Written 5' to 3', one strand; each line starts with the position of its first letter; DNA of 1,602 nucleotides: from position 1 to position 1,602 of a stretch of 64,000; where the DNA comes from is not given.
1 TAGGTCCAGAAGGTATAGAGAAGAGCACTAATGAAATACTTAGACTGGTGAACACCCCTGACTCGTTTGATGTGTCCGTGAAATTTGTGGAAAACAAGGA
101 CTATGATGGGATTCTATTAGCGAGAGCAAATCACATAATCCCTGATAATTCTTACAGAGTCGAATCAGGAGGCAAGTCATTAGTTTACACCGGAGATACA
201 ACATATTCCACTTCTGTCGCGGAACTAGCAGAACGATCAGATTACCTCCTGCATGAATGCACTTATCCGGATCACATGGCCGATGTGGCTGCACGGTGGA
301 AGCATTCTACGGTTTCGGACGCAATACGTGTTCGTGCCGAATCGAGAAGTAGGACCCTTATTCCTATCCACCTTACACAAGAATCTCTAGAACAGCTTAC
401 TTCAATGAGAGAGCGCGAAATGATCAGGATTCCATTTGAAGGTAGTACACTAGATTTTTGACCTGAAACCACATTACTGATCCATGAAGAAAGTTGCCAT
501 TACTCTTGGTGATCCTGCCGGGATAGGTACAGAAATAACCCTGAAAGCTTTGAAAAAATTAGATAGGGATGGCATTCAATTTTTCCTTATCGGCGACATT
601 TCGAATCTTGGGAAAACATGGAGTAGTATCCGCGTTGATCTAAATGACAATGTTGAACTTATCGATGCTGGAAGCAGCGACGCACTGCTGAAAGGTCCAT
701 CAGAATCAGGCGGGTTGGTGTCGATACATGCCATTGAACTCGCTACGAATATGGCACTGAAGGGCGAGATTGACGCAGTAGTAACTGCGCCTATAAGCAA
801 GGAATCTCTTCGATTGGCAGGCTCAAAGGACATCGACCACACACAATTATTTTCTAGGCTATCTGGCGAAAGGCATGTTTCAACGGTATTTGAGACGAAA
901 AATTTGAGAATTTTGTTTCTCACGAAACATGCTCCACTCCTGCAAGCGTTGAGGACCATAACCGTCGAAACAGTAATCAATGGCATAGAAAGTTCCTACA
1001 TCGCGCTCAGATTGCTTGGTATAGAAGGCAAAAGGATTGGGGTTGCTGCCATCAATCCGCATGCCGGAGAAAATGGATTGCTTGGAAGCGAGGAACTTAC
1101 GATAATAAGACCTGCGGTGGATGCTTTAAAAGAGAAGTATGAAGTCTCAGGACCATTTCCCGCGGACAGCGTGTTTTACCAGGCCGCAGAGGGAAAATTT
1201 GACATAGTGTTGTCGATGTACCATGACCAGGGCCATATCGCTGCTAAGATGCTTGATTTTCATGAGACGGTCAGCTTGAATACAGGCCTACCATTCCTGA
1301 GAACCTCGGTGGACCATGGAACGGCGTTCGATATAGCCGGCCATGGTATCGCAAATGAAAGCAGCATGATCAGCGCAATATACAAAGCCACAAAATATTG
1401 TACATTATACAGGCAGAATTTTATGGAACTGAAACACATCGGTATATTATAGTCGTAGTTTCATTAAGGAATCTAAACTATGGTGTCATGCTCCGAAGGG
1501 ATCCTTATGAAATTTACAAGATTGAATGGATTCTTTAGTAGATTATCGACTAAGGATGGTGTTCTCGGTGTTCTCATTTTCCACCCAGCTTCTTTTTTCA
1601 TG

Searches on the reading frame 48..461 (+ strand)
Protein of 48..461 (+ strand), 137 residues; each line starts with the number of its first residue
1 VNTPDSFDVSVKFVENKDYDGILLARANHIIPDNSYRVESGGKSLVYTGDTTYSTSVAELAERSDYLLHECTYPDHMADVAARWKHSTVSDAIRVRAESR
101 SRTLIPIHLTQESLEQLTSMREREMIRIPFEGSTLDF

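Call 39: search_protein_families(library=pfam, proteins=[window:48-461:+], max_evalue=0.0001)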
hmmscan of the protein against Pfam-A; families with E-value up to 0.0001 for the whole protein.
window:48-461:+ (137 aa): 1 family
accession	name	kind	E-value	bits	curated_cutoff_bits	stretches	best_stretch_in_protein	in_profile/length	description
PF12706.13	Lactamase_B_2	-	2.3e-08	34.3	27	1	35-108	127-199/200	Beta-lactamase superfamily domain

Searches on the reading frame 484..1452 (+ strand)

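Call 39: search_protein_families(library=pfam, proteins=[window:484-1452:+], max_evalue=0.0001)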
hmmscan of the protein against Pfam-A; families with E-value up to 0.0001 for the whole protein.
window:484-1452:+ (322 aa): 1 family
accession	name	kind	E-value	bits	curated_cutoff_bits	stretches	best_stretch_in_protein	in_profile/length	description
PF04166.17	PdxA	-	1.3e-85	287.7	27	1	55-302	40-286/286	Pyridoxal phosphate biosynthetic protein PdxA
